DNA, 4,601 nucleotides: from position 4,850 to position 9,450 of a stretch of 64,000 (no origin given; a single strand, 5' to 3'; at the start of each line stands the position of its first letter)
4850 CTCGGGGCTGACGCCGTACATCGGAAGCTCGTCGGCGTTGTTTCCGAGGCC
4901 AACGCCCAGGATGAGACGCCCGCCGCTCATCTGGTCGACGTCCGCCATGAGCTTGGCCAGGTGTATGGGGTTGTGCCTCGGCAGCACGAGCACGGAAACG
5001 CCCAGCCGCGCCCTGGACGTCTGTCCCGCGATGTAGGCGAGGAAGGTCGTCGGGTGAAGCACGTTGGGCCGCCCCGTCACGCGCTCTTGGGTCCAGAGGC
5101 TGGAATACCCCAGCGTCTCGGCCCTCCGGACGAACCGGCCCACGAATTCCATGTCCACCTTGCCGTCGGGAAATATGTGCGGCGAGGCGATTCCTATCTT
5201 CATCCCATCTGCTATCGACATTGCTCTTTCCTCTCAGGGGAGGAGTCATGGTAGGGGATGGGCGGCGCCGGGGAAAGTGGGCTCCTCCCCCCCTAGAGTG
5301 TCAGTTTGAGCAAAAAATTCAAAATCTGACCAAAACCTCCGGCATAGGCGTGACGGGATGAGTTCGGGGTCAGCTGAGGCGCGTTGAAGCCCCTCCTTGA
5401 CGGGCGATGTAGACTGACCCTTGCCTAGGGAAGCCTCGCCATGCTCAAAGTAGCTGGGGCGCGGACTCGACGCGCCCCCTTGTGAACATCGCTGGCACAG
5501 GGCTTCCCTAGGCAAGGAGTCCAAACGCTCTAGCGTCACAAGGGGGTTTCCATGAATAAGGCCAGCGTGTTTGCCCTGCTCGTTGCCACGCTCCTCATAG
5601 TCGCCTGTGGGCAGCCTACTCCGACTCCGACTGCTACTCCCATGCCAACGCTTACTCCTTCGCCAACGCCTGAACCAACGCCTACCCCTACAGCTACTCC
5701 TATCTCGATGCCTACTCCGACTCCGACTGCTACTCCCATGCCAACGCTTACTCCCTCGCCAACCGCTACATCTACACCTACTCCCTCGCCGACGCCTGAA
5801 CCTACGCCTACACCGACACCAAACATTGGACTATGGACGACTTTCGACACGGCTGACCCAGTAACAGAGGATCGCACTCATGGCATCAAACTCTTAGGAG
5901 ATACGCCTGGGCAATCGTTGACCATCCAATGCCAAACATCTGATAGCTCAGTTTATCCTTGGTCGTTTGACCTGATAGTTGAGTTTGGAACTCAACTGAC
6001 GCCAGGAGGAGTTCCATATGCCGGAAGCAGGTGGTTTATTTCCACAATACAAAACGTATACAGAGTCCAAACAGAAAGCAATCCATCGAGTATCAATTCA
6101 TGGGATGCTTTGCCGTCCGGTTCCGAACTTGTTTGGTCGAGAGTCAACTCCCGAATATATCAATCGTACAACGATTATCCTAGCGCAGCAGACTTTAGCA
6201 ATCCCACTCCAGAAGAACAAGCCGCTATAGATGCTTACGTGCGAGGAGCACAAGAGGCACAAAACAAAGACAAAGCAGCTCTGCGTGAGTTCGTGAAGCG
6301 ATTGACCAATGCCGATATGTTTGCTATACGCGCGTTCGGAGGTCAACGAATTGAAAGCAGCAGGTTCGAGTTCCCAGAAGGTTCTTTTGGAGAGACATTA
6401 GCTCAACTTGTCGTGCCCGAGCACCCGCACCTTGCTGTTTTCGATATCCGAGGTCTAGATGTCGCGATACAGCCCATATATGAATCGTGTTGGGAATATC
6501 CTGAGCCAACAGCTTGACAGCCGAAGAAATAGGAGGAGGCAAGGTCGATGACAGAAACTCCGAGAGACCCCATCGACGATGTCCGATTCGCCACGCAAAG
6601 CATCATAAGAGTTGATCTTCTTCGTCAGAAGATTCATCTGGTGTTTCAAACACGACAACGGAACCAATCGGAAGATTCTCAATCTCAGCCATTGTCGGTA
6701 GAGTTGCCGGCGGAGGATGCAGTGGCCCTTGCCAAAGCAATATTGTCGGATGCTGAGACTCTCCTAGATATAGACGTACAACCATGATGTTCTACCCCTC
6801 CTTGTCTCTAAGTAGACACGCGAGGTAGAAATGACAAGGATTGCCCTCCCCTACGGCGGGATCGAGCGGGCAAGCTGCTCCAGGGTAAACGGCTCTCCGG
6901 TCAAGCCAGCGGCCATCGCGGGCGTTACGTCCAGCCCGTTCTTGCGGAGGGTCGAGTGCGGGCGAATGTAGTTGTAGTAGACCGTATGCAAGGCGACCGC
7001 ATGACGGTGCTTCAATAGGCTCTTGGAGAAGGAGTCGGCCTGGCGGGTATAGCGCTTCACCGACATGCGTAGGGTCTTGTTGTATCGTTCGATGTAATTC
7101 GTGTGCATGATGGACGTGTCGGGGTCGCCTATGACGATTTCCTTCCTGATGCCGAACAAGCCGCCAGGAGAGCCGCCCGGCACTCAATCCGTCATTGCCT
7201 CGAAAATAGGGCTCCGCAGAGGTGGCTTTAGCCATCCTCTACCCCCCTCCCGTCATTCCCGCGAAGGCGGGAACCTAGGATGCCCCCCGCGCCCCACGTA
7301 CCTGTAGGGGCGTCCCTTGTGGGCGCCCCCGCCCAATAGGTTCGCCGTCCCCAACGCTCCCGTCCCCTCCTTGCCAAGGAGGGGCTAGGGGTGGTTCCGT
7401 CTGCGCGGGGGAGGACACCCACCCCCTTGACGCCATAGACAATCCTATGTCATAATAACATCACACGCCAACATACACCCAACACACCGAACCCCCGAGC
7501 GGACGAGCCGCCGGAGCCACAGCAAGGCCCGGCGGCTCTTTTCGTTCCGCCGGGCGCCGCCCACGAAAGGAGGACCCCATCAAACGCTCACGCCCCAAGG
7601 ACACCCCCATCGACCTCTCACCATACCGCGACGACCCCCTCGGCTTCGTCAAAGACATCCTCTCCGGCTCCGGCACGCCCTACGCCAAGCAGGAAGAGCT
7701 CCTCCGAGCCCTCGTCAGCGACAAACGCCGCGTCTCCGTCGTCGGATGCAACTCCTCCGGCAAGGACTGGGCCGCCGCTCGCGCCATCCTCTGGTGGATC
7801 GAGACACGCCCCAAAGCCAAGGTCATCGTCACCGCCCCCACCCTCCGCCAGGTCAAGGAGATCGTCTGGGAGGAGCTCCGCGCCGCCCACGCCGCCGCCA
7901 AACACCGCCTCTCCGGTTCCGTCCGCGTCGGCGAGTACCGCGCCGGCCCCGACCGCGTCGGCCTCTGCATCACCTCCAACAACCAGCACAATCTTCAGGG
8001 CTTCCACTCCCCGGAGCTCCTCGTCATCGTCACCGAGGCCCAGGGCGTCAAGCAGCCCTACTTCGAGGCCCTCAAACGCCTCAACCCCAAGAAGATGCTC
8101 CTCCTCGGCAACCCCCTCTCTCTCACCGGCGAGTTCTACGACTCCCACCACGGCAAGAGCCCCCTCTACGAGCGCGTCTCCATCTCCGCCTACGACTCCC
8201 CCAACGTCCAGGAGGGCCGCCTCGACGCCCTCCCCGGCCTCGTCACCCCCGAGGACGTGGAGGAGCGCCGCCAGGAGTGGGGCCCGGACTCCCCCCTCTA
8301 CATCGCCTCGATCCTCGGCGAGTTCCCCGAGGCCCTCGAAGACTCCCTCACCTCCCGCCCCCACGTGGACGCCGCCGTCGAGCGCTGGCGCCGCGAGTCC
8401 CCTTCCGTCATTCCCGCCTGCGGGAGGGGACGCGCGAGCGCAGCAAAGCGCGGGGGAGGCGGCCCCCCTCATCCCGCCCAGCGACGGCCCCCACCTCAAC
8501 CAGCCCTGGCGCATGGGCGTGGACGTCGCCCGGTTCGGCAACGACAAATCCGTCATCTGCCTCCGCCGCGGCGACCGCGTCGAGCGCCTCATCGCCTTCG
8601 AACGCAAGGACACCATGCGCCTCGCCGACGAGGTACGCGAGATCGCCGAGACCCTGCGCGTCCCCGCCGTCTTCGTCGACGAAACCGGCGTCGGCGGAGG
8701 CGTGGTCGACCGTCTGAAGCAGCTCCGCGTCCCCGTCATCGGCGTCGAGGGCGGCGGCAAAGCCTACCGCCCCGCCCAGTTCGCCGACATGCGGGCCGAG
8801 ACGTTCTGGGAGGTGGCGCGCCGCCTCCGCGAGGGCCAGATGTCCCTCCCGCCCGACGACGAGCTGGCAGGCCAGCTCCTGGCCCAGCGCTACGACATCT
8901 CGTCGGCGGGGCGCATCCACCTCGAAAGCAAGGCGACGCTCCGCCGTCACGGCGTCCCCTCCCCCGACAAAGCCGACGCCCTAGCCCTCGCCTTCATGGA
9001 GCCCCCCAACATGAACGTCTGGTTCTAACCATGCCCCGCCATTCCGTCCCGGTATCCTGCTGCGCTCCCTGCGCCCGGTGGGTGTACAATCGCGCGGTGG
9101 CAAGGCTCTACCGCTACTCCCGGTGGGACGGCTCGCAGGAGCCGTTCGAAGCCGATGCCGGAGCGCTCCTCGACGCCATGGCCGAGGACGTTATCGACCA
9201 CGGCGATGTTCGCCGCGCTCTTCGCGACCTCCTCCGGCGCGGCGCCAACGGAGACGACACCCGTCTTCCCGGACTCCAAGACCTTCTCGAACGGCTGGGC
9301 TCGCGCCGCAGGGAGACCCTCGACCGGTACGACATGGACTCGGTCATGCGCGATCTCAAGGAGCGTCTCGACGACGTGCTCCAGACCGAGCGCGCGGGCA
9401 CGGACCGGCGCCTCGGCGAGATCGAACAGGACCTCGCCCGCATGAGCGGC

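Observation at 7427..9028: Solitary, self-promoted terminase large subunit with no phage context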

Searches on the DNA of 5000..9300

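Call 54: search_rna_families(source=window, start=5000, end=9300, threshold=evalue, max_evalue=0.1)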
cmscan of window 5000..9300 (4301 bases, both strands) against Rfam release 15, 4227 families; matches with E-value up to 0.1: 0.
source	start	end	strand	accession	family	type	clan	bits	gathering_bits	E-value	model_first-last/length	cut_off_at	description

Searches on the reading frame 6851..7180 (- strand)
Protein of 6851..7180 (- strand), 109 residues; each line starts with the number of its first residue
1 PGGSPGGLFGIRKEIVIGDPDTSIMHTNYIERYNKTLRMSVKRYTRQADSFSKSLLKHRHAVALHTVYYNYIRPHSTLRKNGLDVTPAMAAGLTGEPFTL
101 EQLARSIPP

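Call 39: search_protein_families(library=pfam, proteins=[window:6851-7180:-], max_evalue=0.001)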
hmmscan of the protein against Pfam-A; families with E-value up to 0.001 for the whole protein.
window:6851-7180:- (109 aa): 2 families
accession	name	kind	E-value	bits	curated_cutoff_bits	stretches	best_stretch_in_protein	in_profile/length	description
PF13683.12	rve_3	-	2.8e-05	24.2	26.5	1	25-79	14-63/67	Integrase core domain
PF03400.19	DDE_Tnp_IS1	-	0.00013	22.8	24.1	1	22-62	81-121/131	IS1 transposase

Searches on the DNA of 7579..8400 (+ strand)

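Call 53: search_rna_families(source=L001, start=9000, end=10200, threshold=evalue, max_evalue=0.1)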
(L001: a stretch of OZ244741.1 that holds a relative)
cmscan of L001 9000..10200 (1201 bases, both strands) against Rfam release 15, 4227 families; matches with E-value up to 0.1: 0.
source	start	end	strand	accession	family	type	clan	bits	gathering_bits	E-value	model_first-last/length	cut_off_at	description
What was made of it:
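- Tried and rejected: Rfam on 5000-9300 and on L001 9000-10200 gave no family (calls 53, 54).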
